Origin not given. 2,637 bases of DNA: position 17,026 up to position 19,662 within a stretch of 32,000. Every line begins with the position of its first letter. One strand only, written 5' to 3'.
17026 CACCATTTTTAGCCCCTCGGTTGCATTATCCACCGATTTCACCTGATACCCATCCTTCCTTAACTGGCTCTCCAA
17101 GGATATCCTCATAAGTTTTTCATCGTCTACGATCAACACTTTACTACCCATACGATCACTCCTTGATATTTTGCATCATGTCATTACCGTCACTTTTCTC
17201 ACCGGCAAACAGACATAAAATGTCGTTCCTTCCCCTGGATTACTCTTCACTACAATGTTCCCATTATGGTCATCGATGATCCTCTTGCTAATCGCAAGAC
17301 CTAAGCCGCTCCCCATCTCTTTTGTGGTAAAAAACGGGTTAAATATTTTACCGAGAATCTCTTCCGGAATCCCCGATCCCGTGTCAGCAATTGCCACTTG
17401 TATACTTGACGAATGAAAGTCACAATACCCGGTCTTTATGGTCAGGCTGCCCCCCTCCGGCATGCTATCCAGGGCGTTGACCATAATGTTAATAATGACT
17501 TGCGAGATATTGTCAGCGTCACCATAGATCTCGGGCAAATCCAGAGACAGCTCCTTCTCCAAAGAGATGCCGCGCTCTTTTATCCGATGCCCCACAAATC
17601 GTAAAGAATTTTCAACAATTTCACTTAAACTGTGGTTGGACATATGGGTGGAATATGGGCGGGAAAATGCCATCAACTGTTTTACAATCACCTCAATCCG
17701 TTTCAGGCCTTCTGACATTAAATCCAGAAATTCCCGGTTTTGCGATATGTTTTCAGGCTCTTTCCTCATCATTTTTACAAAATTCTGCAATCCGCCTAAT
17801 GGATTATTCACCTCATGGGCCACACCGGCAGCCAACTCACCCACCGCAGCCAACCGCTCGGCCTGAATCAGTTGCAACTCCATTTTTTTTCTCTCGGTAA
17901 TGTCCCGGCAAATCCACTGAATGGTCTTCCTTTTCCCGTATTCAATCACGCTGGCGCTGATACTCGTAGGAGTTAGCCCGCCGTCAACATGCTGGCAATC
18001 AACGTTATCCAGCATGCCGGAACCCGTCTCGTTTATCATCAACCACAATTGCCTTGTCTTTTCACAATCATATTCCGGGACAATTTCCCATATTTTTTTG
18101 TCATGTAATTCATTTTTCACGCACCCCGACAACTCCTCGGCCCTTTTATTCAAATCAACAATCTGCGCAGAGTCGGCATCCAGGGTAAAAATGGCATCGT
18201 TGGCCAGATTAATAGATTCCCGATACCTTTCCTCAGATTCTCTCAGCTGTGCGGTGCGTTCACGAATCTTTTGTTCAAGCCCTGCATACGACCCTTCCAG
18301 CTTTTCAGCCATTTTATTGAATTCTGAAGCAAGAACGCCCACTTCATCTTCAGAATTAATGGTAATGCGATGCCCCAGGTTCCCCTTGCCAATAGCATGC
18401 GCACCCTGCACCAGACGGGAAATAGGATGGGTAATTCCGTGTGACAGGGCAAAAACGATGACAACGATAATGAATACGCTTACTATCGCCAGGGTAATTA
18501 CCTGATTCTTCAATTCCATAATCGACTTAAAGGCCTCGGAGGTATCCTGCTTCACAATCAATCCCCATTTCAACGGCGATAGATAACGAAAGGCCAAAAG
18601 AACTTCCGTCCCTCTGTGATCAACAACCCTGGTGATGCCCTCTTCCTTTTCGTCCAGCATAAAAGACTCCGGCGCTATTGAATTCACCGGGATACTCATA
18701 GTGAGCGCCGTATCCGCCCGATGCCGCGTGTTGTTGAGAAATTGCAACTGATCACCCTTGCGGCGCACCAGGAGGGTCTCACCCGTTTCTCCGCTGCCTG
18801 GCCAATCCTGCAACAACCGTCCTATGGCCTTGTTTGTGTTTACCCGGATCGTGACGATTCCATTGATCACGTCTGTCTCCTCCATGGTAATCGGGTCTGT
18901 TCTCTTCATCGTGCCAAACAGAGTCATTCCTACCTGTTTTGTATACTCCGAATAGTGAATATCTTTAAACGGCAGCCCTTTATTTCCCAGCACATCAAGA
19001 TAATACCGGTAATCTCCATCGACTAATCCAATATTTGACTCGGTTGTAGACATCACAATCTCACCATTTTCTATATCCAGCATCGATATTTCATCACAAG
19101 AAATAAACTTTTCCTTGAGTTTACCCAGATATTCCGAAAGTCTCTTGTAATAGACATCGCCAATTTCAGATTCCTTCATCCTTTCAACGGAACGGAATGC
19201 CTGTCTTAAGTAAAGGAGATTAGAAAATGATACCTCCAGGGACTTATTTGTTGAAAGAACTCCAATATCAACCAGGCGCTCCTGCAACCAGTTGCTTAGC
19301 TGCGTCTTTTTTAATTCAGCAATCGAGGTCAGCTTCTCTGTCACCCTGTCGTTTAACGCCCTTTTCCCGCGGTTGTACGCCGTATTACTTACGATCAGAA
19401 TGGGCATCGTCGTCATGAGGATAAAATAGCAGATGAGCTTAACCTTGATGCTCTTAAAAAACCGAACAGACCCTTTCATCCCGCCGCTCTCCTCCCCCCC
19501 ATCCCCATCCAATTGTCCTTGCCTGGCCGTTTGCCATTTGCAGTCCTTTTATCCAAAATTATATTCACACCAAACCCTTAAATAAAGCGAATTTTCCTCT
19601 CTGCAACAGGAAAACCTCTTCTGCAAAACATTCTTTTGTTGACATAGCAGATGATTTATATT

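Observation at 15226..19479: Near-consensus sigma-54 promoter and a dedicated kinase/NtrC-type activator immediately upstream of hydrazine synthase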

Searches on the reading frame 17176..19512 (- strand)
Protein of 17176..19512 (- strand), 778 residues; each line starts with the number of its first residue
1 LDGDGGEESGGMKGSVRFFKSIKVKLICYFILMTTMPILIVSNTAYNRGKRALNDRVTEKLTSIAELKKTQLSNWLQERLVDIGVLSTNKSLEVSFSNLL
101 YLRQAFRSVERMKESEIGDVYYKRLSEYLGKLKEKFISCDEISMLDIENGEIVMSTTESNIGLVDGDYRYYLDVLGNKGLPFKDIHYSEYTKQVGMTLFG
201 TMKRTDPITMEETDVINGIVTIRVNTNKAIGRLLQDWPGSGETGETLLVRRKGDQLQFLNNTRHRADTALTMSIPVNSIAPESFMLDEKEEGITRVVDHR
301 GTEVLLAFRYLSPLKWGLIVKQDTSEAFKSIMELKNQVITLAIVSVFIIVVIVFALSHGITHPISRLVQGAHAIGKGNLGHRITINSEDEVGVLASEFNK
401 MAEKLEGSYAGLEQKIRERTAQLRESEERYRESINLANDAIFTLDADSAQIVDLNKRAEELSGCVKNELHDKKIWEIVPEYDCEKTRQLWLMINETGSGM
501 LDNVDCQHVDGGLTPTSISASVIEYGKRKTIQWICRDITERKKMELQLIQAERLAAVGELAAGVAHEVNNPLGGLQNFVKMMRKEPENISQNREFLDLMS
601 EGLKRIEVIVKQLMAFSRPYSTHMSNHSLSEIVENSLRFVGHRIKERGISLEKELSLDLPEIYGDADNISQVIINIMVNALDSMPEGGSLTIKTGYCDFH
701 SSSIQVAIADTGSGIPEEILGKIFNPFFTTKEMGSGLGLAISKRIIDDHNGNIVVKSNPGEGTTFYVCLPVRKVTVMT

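Call 7: search_protein_families(library=pfam, proteins=[window:17176-19512:-])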
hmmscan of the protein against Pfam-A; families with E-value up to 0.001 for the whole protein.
window:17176-19512:- (778 aa): 7 families
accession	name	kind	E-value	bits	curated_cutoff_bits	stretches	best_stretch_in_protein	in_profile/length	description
PF02518.31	HATPase_c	-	6.4e-26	91.4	26.4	1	664-772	1-110/111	Histidine kinase-, DNA gyrase B-, and HSP90-like ATPase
PF00672.30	HAMP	-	9.7e-14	51.9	25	1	356-406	2-52/53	HAMP domain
PF00512.31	HisKA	-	5.8e-12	45.9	26.9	1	557-618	2-62/66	His Kinase A (phospho-acceptor) domain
PF13426.13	PAS_9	-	1.6e-09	38.4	27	1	439-540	2-103/103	PAS domain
PF13188.13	PAS_8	-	1.4e-05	25.3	21.8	1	428-485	1-54/65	PAS domain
PF08448.16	PAS_4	-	8.8e-05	23.1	23.1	1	437-542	4-109/110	PAS fold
PF00989.32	PAS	-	0.00052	20.4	22.6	0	428-537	1-112/113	PAS fold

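Call 44: search_protein_families(library=ncbifam, proteins=[window:17176-19479:-])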
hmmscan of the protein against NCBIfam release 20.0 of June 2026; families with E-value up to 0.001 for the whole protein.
window:17176-19479:- (767 aa): 93 families (the best 25 are shown)
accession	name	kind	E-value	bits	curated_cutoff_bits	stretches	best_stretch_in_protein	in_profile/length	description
NF008468.0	PRK11360.1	equivalog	1e-92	311.5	646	1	311-763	182-611/616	two-component system sensor histidine kinase AtoS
NF052574.1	HisKinEspCMyxo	equivalog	7.8e-61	206.2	1200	1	436-763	306-640/785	serine histidine kinase EspC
NF007688.0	PRK10364.1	equivalog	1.9e-57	195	479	1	520-761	214-452/460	two-component system sensor histidine kinase ZraS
NF033092.0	HK_WalK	equivalog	3.6e-54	184.3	725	1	308-760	160-594/594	cell wall metabolism sensor histidine kinase WalK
NF046020.1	HisKinCckABruc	equivalog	3.2e-48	164.3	1000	1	405-760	334-707/868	cell cycle histidine kinase CckA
NF038348.1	T2SS_HK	subfamily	1.2e-47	162.7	450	2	589-761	405-574/574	histidine kinase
NF010411.0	PRK13837.1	equivalog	6.5e-47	160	647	1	525-762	429-677/828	two-component system VirA-like sensor kinase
NF046044.1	PnpS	equivalog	1.8e-46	158.9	400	1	352-759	1-390/390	two-component system histidine kinase PnpS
NF053867.1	SprKinKinDBac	equivalog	9.4e-46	156.3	775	1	532-761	272-498/500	sporulation kinase KinD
NF052573.1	HisKinEspAMyxo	equivalog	1.6e-44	152.1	1400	1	427-763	264-614/755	serine histidine kinase EspA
NF045911.1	TCSHisKinNblS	equivalog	4.4e-44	150.8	1000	1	324-759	179-619/621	two-component system sensor histidine kinase NblS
NF041777.1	sens_FixL_Rhizob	equivalog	5.5e-42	144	850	1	408-761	114-482/485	sensor protein FixL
NF046026.1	HisKinCckACaul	equivalog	7.6e-42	143.3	1000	1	521-763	278-535/678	cell cycle histidine kinase CckA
NF008293.1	PRK11073.1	equivalog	3.5e-39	135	240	1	427-762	17-349/349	nitrogen regulation protein NR(II)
NF011874.0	PRK15347.1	equivalog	5.1e-39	134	852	2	552-764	404-618/921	two component system sensor kinase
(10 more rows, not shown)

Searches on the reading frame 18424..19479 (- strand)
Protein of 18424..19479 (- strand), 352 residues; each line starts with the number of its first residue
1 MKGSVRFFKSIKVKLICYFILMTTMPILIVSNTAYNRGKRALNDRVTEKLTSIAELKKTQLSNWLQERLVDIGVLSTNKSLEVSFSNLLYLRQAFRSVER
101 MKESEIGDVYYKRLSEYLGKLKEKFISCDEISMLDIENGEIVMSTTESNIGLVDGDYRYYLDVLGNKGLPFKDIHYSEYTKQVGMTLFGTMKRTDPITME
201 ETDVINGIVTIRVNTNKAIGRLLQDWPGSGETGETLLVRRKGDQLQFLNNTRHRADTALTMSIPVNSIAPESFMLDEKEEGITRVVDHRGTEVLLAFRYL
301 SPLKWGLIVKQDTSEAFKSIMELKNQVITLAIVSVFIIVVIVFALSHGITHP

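Call 30: search_protein_families(library=pfam, proteins=[window:18424-19479:-], max_evalue=10)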
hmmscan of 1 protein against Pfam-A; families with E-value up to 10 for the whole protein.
seq(352 aa): 1 family
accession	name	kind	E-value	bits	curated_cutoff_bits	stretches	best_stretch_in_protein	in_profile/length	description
PF02743.24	dCache_1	-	0.16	11.9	45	1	41-166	2-87/240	Cache domain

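Call 41: find_homologous_proteins(query=window:18424-19479:-)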
Query seq(352 aa) (352 aa): 5 proteins with E <= 0.001 among 1985 candidates.
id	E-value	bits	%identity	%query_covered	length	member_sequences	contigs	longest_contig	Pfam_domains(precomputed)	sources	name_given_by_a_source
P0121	2.6e-175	601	78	100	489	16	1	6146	PF00672.31,PF13426.14,PF13188.14,PF00989.32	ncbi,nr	ncbi:MAG: PAS domain S-box protein [Planctomycetes bacterium]|nr:PAS domain S-box protein [Planctomy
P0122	2.4e-102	361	83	58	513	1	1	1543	PF00672.31,PF13426.14,PF13188.14,PF08448.17,PF00512.32,PF00989.32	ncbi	ncbi:MAG: PAS domain S-box protein, partial [Candidatus Brocadia sp.]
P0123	1.7e-58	217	75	40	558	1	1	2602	PF00672.31,PF13426.14,PF08448.17,PF02518.32,PF00512.32,PF00989.32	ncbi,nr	ncbi:MAG: hypothetical protein HW406_2664, partial [Candidatus Brocadiaceae bacterium]|nr:hypothetic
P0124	1.3e-28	118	80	22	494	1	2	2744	PF00672.31,PF13426.14,PF13188.14,PF02518.32,PF00512.32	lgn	-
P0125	2.6e-15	75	28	64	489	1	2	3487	PF00672.31,PF02743.25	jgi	-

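Call 49: predict_structure(alignment_id=A3)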
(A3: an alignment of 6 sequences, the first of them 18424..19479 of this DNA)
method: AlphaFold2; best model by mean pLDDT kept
length: 352 residues; sequences in the alignment: 6
mean_pLDDT: 65.1   pTM: 0.58
mean pLDDT of the five models: 65.1, 64.1, 60.2, 57.5, 54.7
residues with pLDDT >= 90: 0; 70-90: 138; 50-70: 159; < 50: 55
segments of 3 or more residues with pLDDT < 50: 1-8, 76-83, 166-172, 189-207, 269-277
pLDDT, mean of each block of 10 residues (from residue 1): 46 77 83 83 84 85 69 51 49 54 64 67 65 64 69 57 48 53 54 30 44 60 58 73 70 63 60 49 73 80 73 83 83 84 75 51
secondary structure, 60 per line:
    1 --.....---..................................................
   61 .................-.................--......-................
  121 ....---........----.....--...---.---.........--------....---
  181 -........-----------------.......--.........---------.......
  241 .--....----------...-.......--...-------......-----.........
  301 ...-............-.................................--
elements in order: H3-7 H11-77 H79-95 H98-103 H105-124 E128-135 E140-144 H157-165 E174-177 E182-189 E207-213 H216-224 E234-241 E244-247 E262-264 H265-268 E281-286 E292-300 E305-312 H313-316 H318-350

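Call 51: fold_search(model_id=the predicted structure, library=pdb)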
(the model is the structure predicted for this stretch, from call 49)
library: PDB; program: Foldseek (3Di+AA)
matches with E <= 10: 1029; with E <= 0.001: 51
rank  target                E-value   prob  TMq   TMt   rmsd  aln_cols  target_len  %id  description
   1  6mni_A                1.8e-08  1.00  0.39  0.51  12.7       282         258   14  Structure of the tandem CACHE domain of PscC (released 2019-10-16)
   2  8bmv_A                2.2e-08  1.00  0.43  0.57   7.2       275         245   14  Ligand binding domain of the P. Putida receptor McpH in complex with Uric acid (released 2024-07-24)
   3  9a65_B                3.8e-08  1.00  0.55  0.33   7.1       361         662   16  Integrative model of YVAQ-MCPB by crosslinking MS and deep learning (released 2024-09-18)
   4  8bmv_B                5.1e-08  1.00  0.44  0.58   6.9       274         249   15  Ligand binding domain of the P. Putida receptor McpH in complex with Uric acid (released 2024-07-24)
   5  6mni_B                8.9e-08  1.00  0.39  0.51  11.6       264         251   15  Structure of the tandem CACHE domain of PscC (released 2019-10-16)
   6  6mab                  1.2e-07  1.00  0.35  0.44  10.7       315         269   14  1.7A resolution structure of RsbU from Chlamydia trachomatis (periplasmic domain) (released 2019-09-04)
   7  9a69_B                1.7e-07  1.00  0.54  0.32   7.2       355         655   11  Integrative model of MCPB-MCPC by crosslinking MS and deep learning (released 2024-09-18)
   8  3lif_A                2.4e-07  1.00  0.38  0.52   8.8       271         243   12  Crystal Structure of the extracellular domain of the putative histidine kinase rpHK1S-Z16 (released 2010-05-05)
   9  6ior_A                2.7e-07  1.00  0.38  0.52   9.5       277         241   14  The ligand binding domain of Mlp24 with asparagine (released 2019-03-20)
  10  6iot_B                5.9e-07  1.00  0.38  0.52  10.2       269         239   14  The ligand binding domain of Mlp24 with arginine (released 2019-03-20)
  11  3lif_B                9.1e-07  1.00  0.38  0.53  10.1       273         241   15  Crystal Structure of the extracellular domain of the putative histidine kinase rpHK1S-Z16 (released 2010-05-05)
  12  6iop_B                1.1e-06  1.00  0.37  0.51  10.0       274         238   14  The ligand binding domain of Mlp24 (released 2019-03-20)
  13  6iou_A                1.6e-06  1.00  0.34  0.46  11.2       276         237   14  The ligand binding domain of Mlp24 with serine (released 2019-03-06)
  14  6ior_C                1.7e-06  1.00  0.37  0.51  10.2       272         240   14  The ligand binding domain of Mlp24 with asparagine (released 2019-03-20)
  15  6ioq                  1.7e-06  1.00  0.33  0.46  10.8       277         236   15  The ligand binding domain of Mlp24 with glycine (released 2019-03-06)
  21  3by9_A                9.4e-06  1.00  0.33  0.43  10.8       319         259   12  Crystal structure of the V. cholerae Histidine Kinase DctB Sensor Domain (released 2008-08-12)
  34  3by9_B                6.3e-05  1.00  0.36  0.47   9.8       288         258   12  Crystal structure of the V. cholerae Histidine Kinase DctB Sensor Domain (released 2008-08-12)
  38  3e4p_B                1.2e-04  1.00  0.40  0.52   8.0       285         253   14  Crystal structure of malonate occupied DctB (released 2008-10-21)
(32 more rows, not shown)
